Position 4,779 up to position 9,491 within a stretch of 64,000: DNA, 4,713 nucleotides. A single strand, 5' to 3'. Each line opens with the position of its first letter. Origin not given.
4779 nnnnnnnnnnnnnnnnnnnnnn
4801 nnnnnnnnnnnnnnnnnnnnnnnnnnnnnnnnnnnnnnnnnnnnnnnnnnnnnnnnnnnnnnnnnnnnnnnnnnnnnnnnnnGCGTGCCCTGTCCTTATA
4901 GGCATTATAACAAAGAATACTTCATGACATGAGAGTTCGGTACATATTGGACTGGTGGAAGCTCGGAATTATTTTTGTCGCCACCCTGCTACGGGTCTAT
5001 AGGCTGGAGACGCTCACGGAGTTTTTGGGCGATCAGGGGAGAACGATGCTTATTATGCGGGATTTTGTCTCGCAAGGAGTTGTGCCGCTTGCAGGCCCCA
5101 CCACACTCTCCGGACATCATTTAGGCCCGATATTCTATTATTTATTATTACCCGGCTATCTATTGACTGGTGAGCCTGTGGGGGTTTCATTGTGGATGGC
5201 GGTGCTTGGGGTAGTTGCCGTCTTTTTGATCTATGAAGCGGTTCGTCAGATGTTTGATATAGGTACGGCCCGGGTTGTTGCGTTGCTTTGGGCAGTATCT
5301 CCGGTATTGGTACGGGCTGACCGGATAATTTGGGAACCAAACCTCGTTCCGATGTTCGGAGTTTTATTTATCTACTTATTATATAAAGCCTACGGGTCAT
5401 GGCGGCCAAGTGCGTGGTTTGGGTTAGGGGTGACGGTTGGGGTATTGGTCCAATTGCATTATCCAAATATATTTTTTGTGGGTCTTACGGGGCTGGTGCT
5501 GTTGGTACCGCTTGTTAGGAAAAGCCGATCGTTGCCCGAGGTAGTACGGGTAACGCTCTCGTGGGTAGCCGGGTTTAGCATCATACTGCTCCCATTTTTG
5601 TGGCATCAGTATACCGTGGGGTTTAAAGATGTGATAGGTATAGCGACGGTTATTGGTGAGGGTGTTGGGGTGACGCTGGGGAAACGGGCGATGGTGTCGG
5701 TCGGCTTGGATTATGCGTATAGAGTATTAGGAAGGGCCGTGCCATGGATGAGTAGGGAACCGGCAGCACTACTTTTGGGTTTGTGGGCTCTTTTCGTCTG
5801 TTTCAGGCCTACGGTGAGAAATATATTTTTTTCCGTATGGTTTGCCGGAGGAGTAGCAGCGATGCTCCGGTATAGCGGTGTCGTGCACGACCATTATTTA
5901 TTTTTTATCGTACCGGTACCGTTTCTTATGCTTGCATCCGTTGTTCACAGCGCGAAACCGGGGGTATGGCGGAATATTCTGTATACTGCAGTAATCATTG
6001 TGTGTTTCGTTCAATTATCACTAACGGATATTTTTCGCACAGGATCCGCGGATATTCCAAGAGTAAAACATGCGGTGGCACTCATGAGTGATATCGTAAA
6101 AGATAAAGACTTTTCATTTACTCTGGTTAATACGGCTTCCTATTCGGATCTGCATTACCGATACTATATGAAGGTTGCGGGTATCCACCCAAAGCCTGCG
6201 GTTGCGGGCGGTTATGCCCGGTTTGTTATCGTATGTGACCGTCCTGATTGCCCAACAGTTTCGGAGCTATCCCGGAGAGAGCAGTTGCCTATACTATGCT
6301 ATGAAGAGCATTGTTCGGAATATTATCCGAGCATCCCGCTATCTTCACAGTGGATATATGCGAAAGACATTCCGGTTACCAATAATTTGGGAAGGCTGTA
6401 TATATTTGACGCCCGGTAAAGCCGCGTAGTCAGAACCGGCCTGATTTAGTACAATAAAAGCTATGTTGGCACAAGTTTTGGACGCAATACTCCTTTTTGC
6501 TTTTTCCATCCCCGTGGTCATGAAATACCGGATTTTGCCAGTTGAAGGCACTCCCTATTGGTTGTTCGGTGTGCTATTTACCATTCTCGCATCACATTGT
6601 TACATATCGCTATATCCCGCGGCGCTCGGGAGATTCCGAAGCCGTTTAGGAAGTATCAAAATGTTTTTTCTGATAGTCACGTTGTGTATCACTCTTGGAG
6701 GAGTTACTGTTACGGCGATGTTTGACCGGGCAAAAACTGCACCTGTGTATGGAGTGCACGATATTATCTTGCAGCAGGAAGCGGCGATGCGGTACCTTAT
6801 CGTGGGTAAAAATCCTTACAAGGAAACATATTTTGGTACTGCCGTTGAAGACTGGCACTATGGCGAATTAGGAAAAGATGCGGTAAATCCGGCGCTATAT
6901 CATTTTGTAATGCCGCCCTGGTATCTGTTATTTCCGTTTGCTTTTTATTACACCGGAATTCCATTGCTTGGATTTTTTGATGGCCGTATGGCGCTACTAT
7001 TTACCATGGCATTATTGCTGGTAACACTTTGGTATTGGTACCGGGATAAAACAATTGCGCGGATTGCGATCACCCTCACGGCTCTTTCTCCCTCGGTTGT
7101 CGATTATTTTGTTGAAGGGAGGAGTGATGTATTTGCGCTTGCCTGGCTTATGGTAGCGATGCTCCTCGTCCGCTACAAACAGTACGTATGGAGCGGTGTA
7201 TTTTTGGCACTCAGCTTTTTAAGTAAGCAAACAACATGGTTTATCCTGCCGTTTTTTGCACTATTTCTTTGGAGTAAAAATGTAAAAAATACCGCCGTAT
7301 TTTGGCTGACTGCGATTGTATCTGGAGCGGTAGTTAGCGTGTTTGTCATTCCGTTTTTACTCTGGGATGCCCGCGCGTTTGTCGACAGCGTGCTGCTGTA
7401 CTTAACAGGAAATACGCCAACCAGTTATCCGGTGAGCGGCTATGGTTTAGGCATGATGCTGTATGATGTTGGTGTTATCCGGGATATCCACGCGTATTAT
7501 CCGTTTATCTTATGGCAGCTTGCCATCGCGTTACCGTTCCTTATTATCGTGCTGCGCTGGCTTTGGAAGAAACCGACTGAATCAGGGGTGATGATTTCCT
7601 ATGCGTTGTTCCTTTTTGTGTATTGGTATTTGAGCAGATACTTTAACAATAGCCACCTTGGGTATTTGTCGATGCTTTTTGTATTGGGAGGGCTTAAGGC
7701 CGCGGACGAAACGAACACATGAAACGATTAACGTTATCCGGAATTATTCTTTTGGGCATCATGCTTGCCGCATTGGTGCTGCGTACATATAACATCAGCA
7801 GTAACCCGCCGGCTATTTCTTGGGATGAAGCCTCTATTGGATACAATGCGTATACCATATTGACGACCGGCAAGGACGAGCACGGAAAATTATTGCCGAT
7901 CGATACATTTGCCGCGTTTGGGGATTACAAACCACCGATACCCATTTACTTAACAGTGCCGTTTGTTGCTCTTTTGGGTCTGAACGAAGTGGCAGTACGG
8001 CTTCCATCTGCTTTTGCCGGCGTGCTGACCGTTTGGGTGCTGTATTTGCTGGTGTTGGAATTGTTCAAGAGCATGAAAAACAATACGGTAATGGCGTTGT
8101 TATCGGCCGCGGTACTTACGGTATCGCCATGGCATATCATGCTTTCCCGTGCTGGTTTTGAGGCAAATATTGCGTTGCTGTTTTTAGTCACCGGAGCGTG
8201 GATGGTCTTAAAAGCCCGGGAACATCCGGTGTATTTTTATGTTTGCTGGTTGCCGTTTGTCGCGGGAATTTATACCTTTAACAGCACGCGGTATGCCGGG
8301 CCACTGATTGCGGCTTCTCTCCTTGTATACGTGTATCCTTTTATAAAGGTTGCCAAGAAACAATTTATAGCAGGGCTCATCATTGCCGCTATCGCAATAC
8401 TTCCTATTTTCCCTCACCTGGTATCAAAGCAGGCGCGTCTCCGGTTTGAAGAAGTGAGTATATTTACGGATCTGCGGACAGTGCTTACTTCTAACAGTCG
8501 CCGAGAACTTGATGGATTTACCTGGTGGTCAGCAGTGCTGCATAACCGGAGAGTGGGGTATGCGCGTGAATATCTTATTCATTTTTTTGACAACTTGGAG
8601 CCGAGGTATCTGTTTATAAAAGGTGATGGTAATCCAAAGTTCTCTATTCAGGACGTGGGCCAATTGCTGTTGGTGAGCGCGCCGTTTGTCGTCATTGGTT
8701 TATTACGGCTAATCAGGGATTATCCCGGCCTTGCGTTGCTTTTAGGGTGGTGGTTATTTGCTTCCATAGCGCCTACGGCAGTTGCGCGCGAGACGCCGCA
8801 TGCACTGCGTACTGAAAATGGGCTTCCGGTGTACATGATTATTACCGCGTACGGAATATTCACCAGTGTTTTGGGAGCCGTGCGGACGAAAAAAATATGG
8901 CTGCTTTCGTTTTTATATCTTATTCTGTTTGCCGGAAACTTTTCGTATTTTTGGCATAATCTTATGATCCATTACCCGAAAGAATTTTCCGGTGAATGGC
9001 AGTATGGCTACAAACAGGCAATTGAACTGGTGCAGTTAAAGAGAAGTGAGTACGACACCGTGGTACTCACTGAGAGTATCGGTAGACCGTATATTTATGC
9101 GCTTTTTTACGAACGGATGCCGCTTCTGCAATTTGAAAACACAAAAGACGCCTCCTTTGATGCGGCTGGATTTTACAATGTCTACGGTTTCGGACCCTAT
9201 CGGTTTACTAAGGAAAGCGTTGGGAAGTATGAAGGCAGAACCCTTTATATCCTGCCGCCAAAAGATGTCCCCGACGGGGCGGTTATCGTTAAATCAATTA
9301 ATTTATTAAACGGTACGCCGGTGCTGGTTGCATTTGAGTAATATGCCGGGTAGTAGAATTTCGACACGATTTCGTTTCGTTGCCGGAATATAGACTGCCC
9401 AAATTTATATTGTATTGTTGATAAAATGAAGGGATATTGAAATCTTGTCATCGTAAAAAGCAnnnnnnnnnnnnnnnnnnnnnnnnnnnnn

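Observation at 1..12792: Four-member tandem array of PMT_2/ArnT-like (GT39) paralogs, one on the opposite strand at the window edge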

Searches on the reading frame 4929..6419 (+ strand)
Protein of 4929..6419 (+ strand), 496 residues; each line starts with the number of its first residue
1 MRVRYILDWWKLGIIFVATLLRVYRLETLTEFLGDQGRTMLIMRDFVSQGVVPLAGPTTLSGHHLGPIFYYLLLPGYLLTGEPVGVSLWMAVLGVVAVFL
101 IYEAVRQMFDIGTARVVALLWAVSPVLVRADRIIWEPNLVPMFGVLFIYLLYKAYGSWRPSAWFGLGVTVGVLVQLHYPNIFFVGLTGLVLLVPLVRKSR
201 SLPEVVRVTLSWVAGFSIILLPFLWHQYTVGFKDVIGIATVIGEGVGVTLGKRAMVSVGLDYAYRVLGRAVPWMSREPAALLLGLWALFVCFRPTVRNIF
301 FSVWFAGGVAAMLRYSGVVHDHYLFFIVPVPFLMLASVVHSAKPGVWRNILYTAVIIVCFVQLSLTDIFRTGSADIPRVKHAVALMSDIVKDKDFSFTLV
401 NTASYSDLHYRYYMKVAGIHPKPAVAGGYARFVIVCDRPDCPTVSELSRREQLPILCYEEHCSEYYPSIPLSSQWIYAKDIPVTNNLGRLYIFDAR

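Call 5: search_protein_families(library=pfam, proteins=[window:4929-6419:+], max_evalue=0.01)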
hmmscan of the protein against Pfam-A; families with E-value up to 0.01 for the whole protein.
window:4929-6419:+ (496 aa): 1 family
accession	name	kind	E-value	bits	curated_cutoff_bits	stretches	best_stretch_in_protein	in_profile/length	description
PF13231.12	PMT_2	-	9e-09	36.2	26.1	1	67-224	4-158/160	Dolichyl-phosphate-mannose-protein mannosyltransferase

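Call 6: search_protein_families(library=ncbifam, proteins=[window:4929-6419:+], max_evalue=0.01)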
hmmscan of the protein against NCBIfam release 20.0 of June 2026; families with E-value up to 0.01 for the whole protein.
window:4929-6419:+ (496 aa): 0 families

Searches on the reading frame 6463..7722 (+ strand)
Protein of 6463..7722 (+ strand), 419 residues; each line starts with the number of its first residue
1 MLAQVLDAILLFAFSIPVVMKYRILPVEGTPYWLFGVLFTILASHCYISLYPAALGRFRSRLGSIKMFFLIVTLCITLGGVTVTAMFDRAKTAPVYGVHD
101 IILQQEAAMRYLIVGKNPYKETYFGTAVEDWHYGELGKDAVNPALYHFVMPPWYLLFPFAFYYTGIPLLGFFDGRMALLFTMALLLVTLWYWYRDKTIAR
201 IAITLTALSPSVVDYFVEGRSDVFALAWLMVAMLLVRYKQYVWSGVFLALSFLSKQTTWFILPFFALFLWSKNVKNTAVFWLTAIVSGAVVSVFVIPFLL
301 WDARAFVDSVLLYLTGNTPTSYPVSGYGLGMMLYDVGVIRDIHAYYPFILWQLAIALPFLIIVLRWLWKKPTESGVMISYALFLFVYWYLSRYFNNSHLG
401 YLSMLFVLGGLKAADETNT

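Call 5: search_protein_families(library=pfam, proteins=[window:6463-7722:+], max_evalue=0.01)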
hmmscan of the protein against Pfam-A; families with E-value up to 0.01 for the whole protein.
window:6463-7722:+ (419 aa): 1 family
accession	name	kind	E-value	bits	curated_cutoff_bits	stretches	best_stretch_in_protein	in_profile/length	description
PF09594.16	GT87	-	3.9e-06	27.2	25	1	175-377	24-224/237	Glycosyltransferase family 87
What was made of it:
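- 6463..7722 (+): GT87-like GT-C (related to the polyprenyl-phosphate-mannose-dependent mannosyltransferase family). Its end overlaps the B1 start by 4 nt. PF09594 GT87 at 27.2 bits against a cut-off of 25 (call 5).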

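Call 6: search_protein_families(library=ncbifam, proteins=[window:6463-7722:+], max_evalue=0.01)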
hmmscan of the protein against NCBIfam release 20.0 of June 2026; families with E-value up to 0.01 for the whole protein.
window:6463-7722:+ (419 aa): 1 family
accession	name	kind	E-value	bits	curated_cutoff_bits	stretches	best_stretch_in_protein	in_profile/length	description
NF046093.1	AZOBR_p60025_fam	subfamily_domain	0.00047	19.5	150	1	180-286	122-229/232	AZOBR_p60025 family cell surface glycopolymer formation protein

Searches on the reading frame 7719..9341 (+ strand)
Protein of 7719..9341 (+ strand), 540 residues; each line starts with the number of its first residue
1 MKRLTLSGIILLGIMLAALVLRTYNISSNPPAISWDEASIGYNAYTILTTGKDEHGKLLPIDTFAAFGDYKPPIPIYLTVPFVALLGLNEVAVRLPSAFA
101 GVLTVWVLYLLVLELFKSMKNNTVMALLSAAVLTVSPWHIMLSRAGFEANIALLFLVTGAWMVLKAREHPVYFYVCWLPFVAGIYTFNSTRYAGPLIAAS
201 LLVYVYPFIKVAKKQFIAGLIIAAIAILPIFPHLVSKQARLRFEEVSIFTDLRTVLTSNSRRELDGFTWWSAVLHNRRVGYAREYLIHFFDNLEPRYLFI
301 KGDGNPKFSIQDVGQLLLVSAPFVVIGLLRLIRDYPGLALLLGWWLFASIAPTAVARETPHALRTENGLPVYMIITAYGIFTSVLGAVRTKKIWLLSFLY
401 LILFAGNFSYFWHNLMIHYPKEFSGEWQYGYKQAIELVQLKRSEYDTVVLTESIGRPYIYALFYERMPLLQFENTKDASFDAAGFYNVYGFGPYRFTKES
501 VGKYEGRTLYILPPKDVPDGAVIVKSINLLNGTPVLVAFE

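Call 5: search_protein_families(library=pfam, proteins=[window:7719-9341:+], max_evalue=0.01)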
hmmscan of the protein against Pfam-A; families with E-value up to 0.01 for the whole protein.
window:7719-9341:+ (540 aa): 2 families
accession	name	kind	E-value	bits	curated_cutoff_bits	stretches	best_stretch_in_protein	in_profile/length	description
PF13231.12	PMT_2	-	1.1e-08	35.9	26.1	1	71-234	2-158/160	Dolichyl-phosphate-mannose-protein mannosyltransferase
PF02366.24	PMT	-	7.7e-08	32.6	22.7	1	16-171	5-160/245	Dolichyl-phosphate-mannose-protein mannosyltransferase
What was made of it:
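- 7719..9341 (+): B1: PMT_2-type GT-C glycosyltransferase, 540 aa. PF13231 35.9 bits and PF02366 32.6 bits (call 5).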

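Call 6: search_protein_families(library=ncbifam, proteins=[window:7719-9341:+], max_evalue=0.01)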
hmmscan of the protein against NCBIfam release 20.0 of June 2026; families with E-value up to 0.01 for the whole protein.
window:7719-9341:+ (540 aa): 1 family
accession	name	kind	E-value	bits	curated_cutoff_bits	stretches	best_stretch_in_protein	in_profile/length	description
TIGR03663.1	TIGR03663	subfamily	5.3e-06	25.7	126.25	1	11-168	4-142/435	flippase activity-associated protein Agl23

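Call 70: list_cluster_members(proteins=[window:7719-9341:+, window:9463-11148:+, window:11152-12792:+, L007:12228-13862:+, L007:13864-15537:+])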
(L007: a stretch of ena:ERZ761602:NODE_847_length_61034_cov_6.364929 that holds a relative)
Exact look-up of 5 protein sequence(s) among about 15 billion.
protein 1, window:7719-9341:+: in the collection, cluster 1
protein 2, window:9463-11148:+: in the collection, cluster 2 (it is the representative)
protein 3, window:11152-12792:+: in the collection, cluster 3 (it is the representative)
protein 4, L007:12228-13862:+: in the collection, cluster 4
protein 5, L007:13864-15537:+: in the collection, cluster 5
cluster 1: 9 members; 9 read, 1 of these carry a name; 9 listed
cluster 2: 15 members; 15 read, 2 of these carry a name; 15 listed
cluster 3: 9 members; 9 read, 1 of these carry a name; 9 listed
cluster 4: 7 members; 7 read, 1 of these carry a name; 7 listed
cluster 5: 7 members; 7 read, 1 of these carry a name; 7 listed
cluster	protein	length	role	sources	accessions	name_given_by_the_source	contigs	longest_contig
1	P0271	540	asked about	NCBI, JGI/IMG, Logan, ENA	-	-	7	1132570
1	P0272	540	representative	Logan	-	-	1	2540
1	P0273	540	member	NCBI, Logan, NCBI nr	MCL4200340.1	glycosyltransferase family 39 protein [Patescibacteria group bacterium]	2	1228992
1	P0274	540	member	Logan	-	-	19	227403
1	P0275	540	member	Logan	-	-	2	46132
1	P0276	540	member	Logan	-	-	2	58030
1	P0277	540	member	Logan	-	-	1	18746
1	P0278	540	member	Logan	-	-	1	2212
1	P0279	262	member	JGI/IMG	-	-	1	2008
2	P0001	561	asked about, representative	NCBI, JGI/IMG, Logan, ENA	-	-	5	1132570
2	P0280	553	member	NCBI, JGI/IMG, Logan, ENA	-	4-amino-4-deoxy-L-arabinose transferase-like glycosyltransferase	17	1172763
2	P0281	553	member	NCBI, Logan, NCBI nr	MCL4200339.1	hypothetical protein KJZ67_03280 [Patescibacteria group bacterium] | hypothetical protein [Patescibacteria group bacterium]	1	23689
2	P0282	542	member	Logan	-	-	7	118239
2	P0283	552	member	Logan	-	-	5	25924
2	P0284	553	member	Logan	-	-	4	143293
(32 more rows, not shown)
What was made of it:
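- Closest known: Protein O-mannosyltransferases. Same: NCBI labels close relatives GT39 (call 70).
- NCBI names close relatives 'glycosyltransferase family 39 protein' (call 70).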
